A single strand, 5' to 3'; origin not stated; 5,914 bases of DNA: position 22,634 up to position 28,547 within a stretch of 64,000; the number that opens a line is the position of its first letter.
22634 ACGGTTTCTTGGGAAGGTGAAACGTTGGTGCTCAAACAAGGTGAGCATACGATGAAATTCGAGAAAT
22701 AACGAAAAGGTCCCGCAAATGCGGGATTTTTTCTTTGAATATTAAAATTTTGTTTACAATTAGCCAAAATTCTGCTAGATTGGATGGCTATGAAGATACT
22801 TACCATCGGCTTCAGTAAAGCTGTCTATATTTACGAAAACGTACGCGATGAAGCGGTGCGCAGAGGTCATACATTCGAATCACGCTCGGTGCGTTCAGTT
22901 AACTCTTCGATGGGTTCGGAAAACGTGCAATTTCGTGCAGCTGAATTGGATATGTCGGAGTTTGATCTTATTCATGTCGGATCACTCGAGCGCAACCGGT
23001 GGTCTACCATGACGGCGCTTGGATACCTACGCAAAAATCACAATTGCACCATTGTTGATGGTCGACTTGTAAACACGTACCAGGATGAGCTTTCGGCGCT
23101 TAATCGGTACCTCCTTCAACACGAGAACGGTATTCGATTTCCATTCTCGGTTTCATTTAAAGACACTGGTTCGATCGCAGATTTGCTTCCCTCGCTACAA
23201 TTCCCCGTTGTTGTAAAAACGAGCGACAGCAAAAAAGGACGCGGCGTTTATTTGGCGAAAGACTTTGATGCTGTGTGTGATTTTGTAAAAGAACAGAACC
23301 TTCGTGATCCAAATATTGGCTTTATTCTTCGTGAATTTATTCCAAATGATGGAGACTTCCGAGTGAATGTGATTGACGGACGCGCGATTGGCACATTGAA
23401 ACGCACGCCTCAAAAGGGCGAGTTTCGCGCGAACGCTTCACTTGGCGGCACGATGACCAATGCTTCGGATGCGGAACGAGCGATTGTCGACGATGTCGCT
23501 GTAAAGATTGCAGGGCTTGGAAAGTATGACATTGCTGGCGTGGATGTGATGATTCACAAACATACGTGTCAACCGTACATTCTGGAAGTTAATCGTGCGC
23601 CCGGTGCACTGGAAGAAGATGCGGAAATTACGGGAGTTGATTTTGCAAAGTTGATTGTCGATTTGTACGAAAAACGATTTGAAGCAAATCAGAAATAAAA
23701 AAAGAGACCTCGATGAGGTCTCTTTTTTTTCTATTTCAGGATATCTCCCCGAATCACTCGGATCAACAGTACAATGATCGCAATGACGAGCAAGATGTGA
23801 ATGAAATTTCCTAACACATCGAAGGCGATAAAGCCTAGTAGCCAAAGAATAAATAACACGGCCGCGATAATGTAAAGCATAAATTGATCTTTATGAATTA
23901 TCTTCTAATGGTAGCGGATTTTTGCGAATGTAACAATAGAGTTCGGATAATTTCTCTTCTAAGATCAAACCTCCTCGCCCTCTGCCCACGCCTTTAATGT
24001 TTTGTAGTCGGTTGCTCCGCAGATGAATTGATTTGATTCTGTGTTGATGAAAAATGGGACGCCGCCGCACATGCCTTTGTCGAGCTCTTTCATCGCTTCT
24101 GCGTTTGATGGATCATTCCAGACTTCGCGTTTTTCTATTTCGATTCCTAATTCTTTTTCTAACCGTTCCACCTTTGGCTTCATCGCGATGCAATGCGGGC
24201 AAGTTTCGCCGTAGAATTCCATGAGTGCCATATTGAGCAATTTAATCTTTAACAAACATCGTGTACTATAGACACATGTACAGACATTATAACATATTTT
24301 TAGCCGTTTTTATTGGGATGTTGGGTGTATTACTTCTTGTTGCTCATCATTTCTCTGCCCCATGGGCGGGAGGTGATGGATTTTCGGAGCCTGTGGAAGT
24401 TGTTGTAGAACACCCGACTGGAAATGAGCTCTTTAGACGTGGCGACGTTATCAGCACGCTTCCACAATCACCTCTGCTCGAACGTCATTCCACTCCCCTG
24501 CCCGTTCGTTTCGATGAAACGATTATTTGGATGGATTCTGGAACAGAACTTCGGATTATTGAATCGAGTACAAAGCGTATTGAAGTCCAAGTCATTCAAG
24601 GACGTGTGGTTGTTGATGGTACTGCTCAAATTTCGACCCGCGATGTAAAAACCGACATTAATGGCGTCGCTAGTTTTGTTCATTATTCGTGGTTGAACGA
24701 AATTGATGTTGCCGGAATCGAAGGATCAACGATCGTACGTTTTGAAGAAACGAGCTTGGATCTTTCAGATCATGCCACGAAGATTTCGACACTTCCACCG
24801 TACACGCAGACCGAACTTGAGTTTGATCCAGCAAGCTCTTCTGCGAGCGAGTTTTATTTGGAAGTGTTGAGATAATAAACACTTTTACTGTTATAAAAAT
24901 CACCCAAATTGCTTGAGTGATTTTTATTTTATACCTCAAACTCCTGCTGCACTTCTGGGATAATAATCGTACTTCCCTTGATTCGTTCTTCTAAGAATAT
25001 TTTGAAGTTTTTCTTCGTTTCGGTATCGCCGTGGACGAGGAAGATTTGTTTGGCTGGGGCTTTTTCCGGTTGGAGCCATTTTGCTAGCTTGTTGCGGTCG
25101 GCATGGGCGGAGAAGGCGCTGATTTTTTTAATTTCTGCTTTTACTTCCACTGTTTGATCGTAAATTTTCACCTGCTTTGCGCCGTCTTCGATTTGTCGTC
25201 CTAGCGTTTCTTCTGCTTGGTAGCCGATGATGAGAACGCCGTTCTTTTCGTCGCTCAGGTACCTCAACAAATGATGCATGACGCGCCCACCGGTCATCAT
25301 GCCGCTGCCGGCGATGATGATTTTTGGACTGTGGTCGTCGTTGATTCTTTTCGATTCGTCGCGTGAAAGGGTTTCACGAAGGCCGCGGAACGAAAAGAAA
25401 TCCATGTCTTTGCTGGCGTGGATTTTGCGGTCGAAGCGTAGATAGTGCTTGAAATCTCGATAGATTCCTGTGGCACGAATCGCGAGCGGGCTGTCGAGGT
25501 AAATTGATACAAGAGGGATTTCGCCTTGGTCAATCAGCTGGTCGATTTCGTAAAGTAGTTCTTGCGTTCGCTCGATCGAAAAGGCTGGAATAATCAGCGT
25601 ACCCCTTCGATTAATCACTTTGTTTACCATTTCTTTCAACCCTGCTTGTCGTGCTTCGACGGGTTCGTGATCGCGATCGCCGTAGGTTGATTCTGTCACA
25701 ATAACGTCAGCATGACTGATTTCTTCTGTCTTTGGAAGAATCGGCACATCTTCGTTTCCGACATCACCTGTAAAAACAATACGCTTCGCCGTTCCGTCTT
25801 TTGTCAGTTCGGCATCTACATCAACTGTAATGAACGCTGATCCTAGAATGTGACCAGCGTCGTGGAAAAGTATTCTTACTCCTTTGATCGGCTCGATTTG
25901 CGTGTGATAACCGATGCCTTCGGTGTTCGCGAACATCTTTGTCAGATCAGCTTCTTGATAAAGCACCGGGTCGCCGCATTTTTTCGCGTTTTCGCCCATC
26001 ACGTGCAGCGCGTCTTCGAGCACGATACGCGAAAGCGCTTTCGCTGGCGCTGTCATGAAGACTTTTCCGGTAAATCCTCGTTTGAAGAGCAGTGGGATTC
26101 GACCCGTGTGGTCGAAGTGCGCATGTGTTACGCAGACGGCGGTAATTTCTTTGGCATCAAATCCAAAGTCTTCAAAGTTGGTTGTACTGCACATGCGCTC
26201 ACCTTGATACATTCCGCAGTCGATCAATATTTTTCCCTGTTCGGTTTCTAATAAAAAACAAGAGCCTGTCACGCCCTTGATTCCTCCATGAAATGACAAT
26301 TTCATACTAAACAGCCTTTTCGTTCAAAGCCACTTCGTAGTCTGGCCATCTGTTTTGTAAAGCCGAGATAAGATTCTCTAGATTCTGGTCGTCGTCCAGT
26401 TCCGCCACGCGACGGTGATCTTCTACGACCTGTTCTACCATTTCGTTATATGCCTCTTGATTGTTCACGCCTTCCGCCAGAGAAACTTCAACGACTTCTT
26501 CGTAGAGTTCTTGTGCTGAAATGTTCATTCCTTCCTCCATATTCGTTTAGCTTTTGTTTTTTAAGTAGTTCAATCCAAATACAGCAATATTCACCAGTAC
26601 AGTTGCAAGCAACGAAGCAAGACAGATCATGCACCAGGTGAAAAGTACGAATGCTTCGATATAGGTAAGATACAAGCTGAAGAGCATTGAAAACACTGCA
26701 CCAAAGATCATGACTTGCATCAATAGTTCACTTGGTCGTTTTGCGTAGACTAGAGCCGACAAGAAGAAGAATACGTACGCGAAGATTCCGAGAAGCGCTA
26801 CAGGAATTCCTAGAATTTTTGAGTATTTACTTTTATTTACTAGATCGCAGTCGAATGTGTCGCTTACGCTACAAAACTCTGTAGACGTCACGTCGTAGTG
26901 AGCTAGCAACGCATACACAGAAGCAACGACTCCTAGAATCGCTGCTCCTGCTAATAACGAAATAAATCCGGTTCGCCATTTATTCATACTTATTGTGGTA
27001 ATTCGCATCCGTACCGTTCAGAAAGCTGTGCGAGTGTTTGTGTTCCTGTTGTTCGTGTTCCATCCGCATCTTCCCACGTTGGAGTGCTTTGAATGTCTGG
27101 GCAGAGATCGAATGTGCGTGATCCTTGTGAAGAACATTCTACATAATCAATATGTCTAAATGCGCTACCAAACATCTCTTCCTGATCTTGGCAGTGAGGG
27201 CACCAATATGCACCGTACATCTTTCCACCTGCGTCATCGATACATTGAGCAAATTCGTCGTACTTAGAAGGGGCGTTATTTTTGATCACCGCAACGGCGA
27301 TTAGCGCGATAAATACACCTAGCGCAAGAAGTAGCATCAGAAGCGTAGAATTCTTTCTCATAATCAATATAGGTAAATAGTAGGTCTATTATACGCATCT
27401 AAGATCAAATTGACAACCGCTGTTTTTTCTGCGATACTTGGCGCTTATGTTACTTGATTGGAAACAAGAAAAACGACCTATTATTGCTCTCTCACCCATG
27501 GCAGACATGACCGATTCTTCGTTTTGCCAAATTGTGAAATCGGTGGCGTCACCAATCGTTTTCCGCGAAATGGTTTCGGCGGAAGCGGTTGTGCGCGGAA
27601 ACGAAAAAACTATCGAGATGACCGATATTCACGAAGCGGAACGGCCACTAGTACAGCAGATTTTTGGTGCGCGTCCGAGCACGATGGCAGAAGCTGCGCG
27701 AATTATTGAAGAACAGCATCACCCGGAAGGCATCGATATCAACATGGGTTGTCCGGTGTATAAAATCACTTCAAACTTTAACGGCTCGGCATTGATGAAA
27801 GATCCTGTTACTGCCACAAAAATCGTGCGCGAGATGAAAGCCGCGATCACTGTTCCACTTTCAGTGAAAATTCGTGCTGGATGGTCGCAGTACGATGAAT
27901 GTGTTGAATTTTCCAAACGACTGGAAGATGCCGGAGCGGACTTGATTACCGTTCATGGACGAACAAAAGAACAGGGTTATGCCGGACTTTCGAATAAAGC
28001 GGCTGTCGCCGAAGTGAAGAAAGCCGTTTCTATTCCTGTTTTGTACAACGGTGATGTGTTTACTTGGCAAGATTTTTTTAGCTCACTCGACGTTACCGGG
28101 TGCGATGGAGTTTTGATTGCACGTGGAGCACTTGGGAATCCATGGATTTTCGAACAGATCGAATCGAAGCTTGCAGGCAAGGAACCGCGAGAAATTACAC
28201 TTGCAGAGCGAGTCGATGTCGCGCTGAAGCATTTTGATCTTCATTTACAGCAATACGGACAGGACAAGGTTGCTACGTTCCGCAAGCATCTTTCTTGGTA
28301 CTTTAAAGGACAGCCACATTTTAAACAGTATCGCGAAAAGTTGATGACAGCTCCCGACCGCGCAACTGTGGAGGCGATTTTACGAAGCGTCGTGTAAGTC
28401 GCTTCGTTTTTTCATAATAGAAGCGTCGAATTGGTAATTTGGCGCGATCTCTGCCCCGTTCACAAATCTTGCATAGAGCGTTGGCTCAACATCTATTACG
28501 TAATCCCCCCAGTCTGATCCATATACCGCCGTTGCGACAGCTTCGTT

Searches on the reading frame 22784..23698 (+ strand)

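Call 39: search_protein_families(library=pfam, proteins=[window:22784-23698:+], max_evalue=0.00001)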
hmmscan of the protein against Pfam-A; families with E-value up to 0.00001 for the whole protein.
window:22784-23698:+ (304 aa): 2 families
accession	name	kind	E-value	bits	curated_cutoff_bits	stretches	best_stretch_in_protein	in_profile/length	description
PF08443.16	RimK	-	1e-23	84.4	21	1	115-293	14-186/188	RimK-like ATP-grasp domain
PF02955.21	GSH-S_ATP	-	2e-12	47.4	23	1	141-258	33-154/175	Prokaryotic glutathione synthetase, ATP-grasp domain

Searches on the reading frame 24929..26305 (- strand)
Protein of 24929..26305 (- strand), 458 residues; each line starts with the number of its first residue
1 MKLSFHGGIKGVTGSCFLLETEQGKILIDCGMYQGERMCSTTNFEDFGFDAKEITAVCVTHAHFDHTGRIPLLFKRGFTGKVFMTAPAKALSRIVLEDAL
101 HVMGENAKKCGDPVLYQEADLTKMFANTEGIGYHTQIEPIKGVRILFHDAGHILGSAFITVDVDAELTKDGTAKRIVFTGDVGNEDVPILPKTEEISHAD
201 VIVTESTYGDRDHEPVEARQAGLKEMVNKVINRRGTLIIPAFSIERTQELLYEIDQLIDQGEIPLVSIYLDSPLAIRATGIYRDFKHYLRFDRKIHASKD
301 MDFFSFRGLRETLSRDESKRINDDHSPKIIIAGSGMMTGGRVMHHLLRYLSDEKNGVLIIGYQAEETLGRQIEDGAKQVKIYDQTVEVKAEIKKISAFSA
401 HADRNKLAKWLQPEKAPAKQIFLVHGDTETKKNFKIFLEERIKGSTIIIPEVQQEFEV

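Call 39: search_protein_families(library=pfam, proteins=[window:24929-26305:-], max_evalue=0.00001)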
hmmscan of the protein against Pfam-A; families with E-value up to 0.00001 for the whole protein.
window:24929-26305:- (458 aa): 5 families
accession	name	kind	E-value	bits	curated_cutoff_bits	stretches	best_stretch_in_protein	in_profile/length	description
PF10996.14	Beta-Casp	-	4.9e-38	130.8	27.7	1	247-372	1-120/120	Beta-Casp domain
PF00753.33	Lactamase_B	-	5.1e-13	49.8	22.7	1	12-80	4-70/196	Metallo-beta-lactamase superfamily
PF07521.17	RMMBL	-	6.1e-12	45.8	21.6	1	386-448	2-61/63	Zn-dependent metallo-hydrolase RNA specificity domain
PF16661.11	Lactamase_B_6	-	5e-09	36.3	27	1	18-161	1-149/193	Metallo-beta-lactamase superfamily domain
PF12706.13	Lactamase_B_2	-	1.9e-06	28.1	27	0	26-227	3-187/200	Beta-lactamase superfamily domain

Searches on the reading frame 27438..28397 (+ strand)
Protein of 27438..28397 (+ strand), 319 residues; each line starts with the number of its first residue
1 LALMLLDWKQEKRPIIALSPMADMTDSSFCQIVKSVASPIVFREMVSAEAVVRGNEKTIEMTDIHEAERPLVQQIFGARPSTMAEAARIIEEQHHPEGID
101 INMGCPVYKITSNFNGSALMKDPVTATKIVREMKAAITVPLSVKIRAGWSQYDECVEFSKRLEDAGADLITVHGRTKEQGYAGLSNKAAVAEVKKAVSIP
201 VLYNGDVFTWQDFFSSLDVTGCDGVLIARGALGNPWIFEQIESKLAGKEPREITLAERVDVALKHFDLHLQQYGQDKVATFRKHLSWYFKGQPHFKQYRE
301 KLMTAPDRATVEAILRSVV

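Call 39: search_protein_families(library=pfam, proteins=[window:27438-28397:+], max_evalue=0.00001)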
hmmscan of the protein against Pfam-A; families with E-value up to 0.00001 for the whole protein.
window:27438-28397:+ (319 aa): 1 family
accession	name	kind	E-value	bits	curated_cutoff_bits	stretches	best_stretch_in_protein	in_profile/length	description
PF01207.24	Dus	-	1.6e-84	284.1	20.4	1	18-310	2-297/311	Dihydrouridine synthase (Dus)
